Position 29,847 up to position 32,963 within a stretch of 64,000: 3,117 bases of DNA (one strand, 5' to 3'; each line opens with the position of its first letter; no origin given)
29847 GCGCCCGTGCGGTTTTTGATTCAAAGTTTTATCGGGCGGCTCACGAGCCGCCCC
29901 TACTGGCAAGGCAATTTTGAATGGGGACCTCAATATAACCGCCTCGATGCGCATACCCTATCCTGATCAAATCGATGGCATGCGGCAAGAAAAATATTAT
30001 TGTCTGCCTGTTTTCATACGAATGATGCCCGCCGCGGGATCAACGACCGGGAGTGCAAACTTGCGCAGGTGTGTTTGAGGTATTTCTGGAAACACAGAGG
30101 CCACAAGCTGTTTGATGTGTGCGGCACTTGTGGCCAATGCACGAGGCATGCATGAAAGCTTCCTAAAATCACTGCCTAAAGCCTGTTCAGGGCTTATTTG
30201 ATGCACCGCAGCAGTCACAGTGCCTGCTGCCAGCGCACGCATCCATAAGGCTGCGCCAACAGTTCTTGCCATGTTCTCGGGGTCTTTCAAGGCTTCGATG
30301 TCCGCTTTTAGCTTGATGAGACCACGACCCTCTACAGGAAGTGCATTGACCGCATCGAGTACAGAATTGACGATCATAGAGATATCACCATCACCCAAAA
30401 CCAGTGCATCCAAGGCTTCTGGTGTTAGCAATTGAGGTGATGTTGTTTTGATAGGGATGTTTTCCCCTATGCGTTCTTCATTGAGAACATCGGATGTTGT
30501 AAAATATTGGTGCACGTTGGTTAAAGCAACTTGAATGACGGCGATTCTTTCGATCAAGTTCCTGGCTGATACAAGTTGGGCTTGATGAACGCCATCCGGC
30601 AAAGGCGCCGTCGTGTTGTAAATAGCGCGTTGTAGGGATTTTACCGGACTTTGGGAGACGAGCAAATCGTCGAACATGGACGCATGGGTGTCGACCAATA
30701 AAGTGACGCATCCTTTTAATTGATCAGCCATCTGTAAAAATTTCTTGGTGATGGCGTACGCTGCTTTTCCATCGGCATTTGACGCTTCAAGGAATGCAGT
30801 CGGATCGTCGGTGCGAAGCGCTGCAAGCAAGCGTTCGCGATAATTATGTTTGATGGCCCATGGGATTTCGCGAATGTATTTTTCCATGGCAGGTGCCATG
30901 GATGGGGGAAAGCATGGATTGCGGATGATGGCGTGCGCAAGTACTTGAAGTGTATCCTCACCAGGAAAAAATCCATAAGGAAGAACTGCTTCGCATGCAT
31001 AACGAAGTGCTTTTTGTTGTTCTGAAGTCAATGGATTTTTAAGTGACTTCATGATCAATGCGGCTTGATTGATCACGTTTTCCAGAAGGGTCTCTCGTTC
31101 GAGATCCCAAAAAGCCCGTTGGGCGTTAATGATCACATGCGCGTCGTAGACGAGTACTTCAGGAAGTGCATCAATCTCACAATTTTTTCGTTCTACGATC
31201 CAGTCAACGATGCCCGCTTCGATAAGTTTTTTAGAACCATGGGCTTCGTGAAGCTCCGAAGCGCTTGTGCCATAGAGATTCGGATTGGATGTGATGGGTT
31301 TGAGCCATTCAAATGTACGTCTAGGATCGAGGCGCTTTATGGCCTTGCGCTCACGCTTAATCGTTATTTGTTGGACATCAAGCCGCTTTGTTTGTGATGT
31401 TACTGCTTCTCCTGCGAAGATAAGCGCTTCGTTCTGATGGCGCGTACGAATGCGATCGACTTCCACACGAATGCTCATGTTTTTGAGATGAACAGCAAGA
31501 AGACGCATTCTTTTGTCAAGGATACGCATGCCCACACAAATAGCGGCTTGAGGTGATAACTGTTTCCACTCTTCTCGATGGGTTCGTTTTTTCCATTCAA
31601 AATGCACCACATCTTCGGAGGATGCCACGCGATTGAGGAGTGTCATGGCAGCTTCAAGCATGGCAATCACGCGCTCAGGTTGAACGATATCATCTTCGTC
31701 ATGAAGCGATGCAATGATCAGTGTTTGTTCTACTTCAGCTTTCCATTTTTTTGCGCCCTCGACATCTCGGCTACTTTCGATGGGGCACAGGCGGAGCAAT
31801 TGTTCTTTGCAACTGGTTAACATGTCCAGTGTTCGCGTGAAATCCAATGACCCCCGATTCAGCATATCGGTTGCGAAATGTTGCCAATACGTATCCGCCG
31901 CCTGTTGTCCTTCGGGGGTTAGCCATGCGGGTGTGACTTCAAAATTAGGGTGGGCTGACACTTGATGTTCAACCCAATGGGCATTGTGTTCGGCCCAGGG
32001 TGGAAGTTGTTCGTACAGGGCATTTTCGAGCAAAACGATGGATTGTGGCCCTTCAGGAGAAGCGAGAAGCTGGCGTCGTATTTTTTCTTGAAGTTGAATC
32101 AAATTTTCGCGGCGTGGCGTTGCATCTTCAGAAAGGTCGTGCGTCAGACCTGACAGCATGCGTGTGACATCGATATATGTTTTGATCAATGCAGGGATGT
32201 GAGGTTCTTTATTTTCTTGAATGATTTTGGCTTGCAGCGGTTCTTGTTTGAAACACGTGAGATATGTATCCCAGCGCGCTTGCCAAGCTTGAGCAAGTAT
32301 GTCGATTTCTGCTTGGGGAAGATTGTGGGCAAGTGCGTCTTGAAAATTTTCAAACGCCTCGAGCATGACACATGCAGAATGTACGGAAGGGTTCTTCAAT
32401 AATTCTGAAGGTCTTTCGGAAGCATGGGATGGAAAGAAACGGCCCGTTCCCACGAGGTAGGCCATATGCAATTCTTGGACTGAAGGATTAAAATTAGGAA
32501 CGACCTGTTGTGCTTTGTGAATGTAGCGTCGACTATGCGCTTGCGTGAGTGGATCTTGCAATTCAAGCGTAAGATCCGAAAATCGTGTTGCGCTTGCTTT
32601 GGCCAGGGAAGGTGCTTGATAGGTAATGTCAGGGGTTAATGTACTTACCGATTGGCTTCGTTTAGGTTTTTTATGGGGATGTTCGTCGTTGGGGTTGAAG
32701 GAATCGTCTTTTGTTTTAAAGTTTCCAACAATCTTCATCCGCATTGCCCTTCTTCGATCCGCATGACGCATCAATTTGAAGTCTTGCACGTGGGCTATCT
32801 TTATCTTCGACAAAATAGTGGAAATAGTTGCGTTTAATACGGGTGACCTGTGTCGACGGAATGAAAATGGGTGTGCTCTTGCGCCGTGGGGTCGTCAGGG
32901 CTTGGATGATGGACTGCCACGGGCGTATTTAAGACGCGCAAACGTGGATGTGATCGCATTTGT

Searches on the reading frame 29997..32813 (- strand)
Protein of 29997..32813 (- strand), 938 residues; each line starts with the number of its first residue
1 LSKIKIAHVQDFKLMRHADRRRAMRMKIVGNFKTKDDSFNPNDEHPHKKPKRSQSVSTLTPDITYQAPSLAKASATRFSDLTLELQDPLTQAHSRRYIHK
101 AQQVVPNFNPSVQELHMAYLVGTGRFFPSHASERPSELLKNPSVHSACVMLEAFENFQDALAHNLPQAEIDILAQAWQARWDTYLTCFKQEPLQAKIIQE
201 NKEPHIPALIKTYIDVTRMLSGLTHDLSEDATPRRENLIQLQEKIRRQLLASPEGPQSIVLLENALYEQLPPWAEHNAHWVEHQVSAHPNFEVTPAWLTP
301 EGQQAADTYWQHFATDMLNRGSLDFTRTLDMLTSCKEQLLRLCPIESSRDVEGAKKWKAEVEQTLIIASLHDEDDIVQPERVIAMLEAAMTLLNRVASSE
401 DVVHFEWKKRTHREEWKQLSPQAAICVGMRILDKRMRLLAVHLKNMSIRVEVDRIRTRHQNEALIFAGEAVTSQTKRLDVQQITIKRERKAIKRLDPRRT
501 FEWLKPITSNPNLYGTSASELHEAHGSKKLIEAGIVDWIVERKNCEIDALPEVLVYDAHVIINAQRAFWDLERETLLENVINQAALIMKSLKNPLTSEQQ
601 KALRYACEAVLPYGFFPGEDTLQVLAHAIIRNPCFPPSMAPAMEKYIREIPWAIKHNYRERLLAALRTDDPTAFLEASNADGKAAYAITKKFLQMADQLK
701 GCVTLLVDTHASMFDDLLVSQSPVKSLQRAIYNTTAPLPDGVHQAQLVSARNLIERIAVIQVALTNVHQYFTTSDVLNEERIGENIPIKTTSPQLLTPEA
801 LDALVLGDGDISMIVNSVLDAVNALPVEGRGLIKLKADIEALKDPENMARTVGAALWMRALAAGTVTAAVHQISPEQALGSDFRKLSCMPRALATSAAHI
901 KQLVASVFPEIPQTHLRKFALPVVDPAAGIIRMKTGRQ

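Call 88: find_encoding_contigs(protein=window:29997-32813:-, flank=10000, max_places=6)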
Protein window:29997-32813:- (938 aa): no gene with exactly this product is on record in the collection.
